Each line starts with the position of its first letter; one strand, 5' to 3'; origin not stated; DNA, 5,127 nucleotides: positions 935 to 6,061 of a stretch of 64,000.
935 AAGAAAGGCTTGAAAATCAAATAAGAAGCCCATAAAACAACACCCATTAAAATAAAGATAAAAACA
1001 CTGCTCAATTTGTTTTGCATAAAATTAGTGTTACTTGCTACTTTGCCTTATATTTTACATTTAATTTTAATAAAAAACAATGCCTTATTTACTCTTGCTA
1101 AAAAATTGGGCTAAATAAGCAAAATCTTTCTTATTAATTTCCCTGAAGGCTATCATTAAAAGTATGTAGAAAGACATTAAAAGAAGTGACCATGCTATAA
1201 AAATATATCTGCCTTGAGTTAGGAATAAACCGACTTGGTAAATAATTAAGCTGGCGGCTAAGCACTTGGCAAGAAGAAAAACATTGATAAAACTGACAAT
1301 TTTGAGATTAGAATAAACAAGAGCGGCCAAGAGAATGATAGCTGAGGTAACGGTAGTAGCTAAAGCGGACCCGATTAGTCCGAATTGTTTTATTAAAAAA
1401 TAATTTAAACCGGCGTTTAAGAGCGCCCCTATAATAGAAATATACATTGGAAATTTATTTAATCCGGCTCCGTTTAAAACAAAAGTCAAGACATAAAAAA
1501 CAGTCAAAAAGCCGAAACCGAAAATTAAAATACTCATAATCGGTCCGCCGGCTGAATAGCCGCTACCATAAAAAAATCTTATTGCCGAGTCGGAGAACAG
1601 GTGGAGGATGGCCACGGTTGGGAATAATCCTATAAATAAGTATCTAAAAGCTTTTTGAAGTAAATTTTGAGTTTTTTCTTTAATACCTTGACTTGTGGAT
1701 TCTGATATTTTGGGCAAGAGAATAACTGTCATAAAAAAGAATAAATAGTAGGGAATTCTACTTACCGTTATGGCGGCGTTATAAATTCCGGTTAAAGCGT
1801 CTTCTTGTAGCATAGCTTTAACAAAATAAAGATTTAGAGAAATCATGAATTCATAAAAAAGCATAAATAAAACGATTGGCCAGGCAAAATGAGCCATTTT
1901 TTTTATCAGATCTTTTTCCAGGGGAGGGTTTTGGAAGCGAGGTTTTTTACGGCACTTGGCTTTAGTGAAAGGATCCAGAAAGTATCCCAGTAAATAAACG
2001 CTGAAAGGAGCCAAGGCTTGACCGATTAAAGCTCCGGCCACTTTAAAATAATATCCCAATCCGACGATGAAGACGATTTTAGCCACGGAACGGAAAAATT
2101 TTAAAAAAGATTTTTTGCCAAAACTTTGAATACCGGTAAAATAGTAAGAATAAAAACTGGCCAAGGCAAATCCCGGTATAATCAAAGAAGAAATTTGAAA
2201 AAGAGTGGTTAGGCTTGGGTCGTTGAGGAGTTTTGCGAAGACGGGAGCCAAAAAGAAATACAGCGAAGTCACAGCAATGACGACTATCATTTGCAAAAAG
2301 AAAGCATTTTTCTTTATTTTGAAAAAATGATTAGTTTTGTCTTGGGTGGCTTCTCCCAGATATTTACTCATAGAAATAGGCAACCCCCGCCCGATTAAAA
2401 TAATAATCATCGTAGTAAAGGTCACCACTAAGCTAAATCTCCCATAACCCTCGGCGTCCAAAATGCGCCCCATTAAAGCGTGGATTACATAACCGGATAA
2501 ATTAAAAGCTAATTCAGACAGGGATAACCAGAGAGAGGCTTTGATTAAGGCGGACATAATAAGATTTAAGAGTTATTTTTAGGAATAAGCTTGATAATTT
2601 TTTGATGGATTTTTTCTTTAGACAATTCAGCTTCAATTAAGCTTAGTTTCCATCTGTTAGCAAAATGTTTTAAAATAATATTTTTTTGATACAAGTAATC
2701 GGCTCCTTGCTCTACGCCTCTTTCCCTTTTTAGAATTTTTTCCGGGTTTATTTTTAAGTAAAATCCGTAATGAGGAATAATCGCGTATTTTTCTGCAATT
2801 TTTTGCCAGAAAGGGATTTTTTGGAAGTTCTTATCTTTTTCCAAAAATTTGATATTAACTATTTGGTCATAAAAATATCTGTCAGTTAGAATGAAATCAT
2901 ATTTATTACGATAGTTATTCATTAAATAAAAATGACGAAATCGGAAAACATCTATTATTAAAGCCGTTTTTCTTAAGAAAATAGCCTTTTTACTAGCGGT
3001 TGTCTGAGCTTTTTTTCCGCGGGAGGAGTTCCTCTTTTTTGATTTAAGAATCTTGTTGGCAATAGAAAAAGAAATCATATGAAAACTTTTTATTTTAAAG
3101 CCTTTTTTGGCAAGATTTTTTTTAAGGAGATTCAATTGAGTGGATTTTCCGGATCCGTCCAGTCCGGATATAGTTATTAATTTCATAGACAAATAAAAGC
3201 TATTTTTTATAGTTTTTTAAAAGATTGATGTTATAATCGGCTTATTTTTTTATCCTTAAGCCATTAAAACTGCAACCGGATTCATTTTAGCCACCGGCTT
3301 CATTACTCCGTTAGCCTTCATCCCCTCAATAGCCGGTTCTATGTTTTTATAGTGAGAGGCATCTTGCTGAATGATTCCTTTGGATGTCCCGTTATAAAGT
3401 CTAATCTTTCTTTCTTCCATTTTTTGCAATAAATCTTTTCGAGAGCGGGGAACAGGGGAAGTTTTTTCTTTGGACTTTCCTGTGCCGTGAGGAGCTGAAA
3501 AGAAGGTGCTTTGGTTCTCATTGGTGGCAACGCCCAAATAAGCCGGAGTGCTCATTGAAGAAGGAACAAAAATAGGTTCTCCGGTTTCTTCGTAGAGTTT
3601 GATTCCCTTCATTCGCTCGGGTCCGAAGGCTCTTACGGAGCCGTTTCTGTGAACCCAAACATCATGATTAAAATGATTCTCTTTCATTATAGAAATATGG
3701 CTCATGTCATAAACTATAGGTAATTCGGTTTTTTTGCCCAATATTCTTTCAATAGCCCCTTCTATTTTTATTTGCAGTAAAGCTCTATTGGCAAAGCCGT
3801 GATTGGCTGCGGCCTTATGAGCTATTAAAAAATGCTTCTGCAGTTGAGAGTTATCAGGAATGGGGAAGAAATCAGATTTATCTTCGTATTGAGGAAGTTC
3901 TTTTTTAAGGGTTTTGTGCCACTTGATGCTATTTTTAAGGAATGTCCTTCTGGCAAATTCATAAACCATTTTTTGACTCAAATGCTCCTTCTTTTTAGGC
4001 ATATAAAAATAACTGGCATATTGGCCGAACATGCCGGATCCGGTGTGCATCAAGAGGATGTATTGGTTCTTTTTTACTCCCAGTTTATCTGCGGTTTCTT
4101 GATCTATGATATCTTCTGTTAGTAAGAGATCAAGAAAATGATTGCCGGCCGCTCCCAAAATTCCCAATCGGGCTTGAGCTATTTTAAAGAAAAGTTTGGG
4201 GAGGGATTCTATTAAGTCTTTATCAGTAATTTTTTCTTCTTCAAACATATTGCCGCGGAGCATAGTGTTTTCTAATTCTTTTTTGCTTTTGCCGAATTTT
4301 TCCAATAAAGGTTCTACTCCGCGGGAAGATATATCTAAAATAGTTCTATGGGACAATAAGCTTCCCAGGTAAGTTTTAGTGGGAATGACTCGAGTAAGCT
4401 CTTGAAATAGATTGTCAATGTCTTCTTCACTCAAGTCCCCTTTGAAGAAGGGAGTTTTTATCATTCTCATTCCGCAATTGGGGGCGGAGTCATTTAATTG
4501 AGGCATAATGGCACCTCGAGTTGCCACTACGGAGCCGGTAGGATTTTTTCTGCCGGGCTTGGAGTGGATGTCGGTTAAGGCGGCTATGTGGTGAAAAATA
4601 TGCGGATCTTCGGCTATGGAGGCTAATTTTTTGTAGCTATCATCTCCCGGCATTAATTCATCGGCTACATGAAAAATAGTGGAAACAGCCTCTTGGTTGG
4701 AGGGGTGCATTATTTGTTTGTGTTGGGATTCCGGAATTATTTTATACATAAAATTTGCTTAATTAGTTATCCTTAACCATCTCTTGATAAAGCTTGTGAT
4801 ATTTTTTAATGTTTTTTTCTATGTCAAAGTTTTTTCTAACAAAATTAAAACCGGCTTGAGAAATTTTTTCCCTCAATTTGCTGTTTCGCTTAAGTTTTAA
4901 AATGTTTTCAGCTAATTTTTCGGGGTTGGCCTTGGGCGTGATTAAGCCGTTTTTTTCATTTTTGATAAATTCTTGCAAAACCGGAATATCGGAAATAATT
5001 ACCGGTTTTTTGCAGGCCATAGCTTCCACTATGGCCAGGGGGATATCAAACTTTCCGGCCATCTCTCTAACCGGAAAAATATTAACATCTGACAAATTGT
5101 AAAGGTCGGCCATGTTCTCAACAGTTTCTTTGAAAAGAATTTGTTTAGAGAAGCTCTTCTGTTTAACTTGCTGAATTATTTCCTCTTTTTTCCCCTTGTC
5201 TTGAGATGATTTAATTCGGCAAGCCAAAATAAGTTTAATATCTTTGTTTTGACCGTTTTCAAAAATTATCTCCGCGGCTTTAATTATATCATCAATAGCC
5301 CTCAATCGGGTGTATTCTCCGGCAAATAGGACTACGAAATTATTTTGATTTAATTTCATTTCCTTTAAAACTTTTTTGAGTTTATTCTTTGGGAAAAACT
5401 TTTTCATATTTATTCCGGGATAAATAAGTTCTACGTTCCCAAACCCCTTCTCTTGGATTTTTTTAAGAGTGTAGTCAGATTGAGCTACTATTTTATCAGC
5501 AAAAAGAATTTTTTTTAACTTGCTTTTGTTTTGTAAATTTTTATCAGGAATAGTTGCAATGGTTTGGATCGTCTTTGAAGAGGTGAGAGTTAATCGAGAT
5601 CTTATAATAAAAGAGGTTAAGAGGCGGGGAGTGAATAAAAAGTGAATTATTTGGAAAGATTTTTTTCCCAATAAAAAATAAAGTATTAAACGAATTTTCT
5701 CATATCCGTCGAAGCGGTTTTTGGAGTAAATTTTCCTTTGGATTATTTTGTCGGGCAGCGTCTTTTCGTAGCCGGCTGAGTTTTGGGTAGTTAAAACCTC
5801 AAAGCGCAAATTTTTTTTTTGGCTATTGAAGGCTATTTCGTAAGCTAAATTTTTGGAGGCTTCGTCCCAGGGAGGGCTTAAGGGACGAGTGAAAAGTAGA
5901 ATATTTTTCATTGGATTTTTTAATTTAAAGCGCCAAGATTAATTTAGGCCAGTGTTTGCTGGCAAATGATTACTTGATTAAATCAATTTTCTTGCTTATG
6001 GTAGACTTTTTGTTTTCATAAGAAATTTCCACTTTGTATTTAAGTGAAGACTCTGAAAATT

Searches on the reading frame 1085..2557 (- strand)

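Call 69: search_protein_families(library=pfam, proteins=[window:1085-2557:-], max_evalue=0.0001)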
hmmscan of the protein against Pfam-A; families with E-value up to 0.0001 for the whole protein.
window:1085-2557:- (490 aa): 4 families
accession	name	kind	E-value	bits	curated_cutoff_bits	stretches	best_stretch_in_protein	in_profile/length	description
PF01943.22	Polysacc_synt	-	6.4e-26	91.8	28.2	1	6-286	3-272/274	Polysaccharide biosynthesis protein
PF13440.11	Polysacc_synt_3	-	3.5e-16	59.7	23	1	29-334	2-288/293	Polysaccharide biosynthesis protein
PF03023.19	MurJ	-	1.5e-13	50.7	27.4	1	71-459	48-443/451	Lipid II flippase MurJ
PF01554.23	MatE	-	1.8e-07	31.4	24.9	1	230-387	3-161/161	MatE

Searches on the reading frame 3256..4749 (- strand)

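Call 69: search_protein_families(library=pfam, proteins=[window:3256-4749:-], max_evalue=0.0001)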
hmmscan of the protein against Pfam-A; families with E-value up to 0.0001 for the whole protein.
window:3256-4749:- (497 aa): 1 family
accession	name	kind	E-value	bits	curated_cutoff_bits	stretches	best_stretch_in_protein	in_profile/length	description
PF01139.22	RtcB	-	3e-66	224.8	27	1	42-495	2-424/426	tRNA-splicing ligase RtcB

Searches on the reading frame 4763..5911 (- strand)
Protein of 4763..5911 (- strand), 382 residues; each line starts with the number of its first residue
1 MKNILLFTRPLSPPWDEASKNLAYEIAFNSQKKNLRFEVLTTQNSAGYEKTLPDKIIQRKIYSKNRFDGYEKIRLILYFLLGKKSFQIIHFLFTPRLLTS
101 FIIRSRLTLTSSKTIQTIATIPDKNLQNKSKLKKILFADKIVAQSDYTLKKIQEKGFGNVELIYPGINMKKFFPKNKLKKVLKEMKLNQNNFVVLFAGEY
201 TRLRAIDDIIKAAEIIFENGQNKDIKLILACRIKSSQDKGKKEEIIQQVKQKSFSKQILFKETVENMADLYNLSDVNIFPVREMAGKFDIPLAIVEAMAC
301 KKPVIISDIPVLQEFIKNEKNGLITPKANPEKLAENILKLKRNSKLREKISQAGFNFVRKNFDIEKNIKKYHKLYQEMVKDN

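Call 69: search_protein_families(library=pfam, proteins=[window:4763-5911:-], max_evalue=0.0001)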
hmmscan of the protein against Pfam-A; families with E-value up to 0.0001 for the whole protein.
window:4763-5911:- (382 aa): 3 families
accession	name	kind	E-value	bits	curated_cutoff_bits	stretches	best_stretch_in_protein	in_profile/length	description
PF00534.26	Glycos_transf_1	-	4.5e-25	88.6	26.4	1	184-355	8-170/172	Glycosyl transferases group 1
PF13692.12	Glyco_trans_1_4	-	1.3e-22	81.1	27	1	192-341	2-140/142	Glycosyl transferases group 1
PF13524.12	Glyco_trans_1_2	-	4.2e-07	30.4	25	1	265-371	38-142/144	Glycosyl transferase-like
